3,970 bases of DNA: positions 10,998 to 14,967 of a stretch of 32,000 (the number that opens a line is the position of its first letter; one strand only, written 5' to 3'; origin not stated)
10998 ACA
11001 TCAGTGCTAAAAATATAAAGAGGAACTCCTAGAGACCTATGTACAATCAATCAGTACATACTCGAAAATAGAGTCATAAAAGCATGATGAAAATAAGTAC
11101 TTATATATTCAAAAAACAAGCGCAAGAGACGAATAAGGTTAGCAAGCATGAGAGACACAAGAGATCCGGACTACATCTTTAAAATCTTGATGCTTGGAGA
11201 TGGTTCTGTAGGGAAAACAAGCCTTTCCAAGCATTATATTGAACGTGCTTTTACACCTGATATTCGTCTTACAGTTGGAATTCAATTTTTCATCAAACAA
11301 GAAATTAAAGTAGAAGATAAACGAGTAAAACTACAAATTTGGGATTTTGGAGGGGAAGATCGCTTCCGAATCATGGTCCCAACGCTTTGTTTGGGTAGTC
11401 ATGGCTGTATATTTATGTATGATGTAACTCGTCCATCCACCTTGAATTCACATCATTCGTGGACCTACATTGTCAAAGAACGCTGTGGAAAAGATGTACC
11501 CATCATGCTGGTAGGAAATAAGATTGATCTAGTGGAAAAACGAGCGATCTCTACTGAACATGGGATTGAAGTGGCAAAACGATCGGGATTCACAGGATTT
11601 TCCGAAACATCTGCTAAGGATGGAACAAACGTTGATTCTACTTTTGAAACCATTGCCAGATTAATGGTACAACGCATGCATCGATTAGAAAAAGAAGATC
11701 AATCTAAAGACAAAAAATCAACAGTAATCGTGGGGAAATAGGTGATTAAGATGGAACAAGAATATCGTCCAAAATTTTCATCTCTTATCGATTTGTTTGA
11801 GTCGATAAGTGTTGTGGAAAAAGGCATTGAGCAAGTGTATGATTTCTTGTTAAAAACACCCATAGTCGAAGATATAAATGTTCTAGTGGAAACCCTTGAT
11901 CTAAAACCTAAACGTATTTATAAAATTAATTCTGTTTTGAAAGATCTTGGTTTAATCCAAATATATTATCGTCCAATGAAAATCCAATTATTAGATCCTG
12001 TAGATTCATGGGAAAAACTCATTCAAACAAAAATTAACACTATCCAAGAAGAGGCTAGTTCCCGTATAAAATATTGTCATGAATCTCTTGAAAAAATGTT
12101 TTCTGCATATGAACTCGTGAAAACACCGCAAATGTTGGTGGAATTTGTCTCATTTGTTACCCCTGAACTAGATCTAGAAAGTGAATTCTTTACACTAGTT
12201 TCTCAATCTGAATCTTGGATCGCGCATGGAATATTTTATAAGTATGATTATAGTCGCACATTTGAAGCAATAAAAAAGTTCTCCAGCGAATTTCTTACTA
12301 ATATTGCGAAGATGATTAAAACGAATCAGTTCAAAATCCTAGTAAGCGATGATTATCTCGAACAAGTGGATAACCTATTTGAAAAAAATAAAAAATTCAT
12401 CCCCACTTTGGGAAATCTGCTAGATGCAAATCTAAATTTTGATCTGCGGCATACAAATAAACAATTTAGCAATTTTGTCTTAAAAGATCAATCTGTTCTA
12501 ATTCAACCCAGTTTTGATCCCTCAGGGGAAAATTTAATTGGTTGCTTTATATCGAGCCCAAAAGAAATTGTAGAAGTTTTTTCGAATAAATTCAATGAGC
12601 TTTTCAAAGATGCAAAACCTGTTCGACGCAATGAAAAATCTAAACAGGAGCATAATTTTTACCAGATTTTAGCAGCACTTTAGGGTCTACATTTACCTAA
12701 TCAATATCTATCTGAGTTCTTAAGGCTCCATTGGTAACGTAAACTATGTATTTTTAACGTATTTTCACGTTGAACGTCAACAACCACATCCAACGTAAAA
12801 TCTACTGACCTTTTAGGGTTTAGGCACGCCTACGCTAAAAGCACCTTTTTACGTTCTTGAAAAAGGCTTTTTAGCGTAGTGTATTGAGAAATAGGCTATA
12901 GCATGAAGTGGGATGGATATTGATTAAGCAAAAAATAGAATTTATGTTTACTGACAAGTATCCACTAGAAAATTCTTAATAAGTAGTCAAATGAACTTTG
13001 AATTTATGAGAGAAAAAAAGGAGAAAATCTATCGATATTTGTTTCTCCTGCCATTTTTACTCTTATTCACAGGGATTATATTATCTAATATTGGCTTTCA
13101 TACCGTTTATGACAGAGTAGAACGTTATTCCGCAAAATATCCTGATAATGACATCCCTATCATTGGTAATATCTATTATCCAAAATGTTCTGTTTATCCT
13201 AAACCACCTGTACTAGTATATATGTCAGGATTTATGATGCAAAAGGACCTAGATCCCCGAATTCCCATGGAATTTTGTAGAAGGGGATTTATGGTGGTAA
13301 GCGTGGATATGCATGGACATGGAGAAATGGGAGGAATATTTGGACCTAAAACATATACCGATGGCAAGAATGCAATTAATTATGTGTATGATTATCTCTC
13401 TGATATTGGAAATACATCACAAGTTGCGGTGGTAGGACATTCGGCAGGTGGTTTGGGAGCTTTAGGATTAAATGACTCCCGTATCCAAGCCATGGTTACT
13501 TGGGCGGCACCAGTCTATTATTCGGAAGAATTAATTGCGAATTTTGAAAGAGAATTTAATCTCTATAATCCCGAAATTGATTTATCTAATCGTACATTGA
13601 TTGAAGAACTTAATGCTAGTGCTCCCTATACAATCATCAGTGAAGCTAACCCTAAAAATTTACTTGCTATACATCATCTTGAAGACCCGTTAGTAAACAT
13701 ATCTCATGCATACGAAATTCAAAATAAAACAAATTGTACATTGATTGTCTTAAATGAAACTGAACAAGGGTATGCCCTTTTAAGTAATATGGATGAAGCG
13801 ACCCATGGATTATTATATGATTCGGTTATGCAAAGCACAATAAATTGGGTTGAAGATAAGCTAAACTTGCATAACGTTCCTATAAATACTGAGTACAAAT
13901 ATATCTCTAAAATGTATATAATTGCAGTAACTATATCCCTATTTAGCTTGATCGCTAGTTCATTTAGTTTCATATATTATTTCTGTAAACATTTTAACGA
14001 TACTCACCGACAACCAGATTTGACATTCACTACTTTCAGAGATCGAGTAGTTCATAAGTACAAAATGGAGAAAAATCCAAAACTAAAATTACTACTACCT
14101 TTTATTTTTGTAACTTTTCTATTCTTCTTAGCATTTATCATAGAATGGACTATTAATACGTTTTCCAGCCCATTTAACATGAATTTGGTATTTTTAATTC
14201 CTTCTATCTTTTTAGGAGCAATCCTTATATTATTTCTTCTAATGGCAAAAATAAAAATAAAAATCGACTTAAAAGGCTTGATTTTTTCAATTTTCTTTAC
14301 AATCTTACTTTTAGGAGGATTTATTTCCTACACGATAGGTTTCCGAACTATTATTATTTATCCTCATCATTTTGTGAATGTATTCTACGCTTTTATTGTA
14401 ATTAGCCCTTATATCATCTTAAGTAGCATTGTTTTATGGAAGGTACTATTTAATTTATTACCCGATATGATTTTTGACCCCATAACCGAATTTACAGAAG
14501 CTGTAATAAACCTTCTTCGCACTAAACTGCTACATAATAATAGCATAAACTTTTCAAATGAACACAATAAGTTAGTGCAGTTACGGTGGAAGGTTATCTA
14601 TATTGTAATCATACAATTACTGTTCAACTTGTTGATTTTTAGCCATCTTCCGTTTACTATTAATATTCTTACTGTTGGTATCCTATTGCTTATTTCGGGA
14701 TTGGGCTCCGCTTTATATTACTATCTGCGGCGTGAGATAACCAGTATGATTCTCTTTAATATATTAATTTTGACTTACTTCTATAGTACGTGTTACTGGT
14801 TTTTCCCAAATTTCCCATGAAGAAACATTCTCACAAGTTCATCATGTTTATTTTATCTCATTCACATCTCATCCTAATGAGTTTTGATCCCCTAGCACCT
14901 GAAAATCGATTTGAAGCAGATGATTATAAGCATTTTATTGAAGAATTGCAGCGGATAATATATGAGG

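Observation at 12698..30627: Two members of an apparently unnamed MITE family sharing terminal inverted repeats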

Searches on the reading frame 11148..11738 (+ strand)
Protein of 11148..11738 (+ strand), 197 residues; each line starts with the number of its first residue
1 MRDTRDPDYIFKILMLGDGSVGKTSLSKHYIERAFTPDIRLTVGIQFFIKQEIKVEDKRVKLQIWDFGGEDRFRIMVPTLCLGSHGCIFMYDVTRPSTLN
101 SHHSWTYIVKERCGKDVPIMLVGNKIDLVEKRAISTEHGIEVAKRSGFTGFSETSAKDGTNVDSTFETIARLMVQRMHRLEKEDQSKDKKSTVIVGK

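Call 28: search_protein_families(library=pfam, proteins=[window:11148-11738:+])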
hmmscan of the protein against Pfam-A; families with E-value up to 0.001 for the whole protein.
window:11148-11738:+ (197 aa): 5 families
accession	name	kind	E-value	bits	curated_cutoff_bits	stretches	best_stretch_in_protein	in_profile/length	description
PF00071.28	Ras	-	4.1e-44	150.5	21.6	1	12-173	1-160/162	Ras family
PF08477.19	Roc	-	5.1e-28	98.1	27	1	12-127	1-119/119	Ras of Complex, Roc, domain of DAPkinase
PF00025.27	Arf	-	5.5e-11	42.7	22.3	1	11-135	15-137/174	ADP-ribosylation factor family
PF00503.26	G-alpha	-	5.8e-06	26.1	48.8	0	98-179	232-303/333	G-protein alpha subunit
PF04670.18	Gtr1_RagA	-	0.0003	20.7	22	1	12-74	1-62/232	Gtr1/RagA G protein conserved region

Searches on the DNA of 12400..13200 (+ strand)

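Call 23: search_rna_families(source=window, start=12400, end=13200, threshold=evalue, max_evalue=1)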
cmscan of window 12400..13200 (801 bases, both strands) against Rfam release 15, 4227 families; matches with E-value up to 1: 0.
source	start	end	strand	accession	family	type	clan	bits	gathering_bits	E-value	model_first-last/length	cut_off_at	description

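Call 82: search_dna_similar(query=window:12698-12926:+, collection=phages, mode=distant, max_rows=5)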
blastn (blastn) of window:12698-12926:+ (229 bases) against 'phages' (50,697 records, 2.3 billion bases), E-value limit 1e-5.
No match.

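Call 83: search_dna_similar(query=window:12698-12926:+, collection=plasmids, mode=distant, max_rows=5)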
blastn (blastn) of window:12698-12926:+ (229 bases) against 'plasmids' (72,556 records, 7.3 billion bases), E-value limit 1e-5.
No match.

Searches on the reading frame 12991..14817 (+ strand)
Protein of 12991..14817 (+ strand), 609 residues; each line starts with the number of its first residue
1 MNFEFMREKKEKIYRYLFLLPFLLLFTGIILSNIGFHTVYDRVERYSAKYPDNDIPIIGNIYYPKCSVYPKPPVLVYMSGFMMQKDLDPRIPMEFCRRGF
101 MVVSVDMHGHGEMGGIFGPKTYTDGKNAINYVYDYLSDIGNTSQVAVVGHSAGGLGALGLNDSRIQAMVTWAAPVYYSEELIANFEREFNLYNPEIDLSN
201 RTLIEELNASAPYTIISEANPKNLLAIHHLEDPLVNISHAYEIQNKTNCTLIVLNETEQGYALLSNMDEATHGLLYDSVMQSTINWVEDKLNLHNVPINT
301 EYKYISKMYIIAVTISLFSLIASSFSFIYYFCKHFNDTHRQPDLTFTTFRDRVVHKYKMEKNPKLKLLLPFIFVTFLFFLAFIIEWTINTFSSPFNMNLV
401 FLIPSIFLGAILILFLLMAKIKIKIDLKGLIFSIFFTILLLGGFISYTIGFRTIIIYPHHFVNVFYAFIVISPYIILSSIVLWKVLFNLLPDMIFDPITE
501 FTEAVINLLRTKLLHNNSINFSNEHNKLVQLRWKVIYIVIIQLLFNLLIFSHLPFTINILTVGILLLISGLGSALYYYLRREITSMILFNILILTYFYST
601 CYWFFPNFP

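Call 18: find_encoding_contigs(protein=window:12991-14817:+, flank=3000, max_places=8)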
Protein window:12991-14817:+ (609 aa): 1 contig read that carries it; 1 place shown.
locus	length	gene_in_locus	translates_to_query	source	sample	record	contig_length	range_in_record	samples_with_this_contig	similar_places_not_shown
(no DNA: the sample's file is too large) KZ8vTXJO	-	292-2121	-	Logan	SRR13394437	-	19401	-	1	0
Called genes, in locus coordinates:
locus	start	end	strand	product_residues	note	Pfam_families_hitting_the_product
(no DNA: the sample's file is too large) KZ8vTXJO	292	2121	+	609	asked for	PF12146:Hydrolase_4 (weak), PF20434:BD-FAE (faint), PF00326:Peptidase_S9 (weak)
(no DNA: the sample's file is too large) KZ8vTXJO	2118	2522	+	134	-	-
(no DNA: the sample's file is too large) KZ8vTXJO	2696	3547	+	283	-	PF02517:Rce1-like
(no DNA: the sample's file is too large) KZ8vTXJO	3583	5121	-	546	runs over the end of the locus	PF07969:Amidohydro_3, PF01979:Amidohydro_1 (weak)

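Call 28: search_protein_families(library=pfam, proteins=[window:12991-14817:+])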
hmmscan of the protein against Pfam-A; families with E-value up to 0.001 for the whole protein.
window:12991-14817:+ (609 aa): 4 families
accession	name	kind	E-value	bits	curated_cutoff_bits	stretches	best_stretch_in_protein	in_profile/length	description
PF00326.27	Peptidase_S9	-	6.1e-07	29.6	22.6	1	96-278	11-193/213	Prolyl oligopeptidase family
PF20434.5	BD-FAE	-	1.3e-05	25.3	26.8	1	61-155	3-101/215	BD-FAE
PF12146.15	Hydrolase_4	-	1.5e-05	24.9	27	1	93-180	25-116/239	Serine aminopeptidase, S33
PF02129.25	Peptidase_S15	-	8e-05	22.9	23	1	60-173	8-125/262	X-Pro dipeptidyl-peptidase (S15 family)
